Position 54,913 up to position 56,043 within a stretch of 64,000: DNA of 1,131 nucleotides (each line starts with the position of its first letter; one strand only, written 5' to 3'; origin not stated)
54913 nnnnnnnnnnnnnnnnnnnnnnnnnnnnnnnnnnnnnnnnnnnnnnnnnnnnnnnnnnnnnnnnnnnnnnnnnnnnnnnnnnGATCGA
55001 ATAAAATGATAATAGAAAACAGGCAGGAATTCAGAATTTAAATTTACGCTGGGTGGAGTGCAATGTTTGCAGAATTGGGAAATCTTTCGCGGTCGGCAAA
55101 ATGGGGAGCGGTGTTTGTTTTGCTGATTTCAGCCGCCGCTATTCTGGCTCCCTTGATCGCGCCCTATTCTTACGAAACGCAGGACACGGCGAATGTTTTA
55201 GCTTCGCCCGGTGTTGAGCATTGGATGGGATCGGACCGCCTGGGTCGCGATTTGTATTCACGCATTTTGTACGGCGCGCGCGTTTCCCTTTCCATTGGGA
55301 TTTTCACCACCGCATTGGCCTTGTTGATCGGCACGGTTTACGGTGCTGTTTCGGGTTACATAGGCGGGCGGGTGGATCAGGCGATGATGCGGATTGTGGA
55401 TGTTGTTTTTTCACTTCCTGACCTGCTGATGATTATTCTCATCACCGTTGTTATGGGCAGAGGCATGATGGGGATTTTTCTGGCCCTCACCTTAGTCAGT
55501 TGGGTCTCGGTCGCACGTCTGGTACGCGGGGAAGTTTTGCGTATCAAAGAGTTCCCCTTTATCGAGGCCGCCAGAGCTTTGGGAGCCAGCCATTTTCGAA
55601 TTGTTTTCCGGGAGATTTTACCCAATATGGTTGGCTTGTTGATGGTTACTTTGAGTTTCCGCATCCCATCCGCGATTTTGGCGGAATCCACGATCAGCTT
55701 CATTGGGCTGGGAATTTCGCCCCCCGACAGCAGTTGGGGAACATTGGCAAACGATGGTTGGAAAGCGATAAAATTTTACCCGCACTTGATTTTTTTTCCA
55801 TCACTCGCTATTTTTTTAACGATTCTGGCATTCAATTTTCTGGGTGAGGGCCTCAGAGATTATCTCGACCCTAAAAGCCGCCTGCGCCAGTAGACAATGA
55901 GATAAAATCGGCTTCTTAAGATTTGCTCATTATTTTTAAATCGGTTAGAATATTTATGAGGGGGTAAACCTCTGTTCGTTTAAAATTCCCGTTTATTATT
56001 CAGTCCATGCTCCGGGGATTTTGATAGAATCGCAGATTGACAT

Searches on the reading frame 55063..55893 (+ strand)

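Call 11: search_protein_families(library=pfam, proteins=[window:55063-55893:+], max_evalue=0.01)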
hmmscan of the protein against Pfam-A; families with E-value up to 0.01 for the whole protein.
window:55063-55893:+ (276 aa): 2 families
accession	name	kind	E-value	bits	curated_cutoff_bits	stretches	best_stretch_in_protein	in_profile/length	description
PF00528.27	BPD_transp_1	-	1.6e-32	113.2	26.4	1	90-273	1-183/184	Binding-protein-dependent transport system inner membrane component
PF12911.12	OppC_N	-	3.3e-08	33.7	23.9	1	10-49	14-53/53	N-terminal TM domain of oligopeptide transport permease C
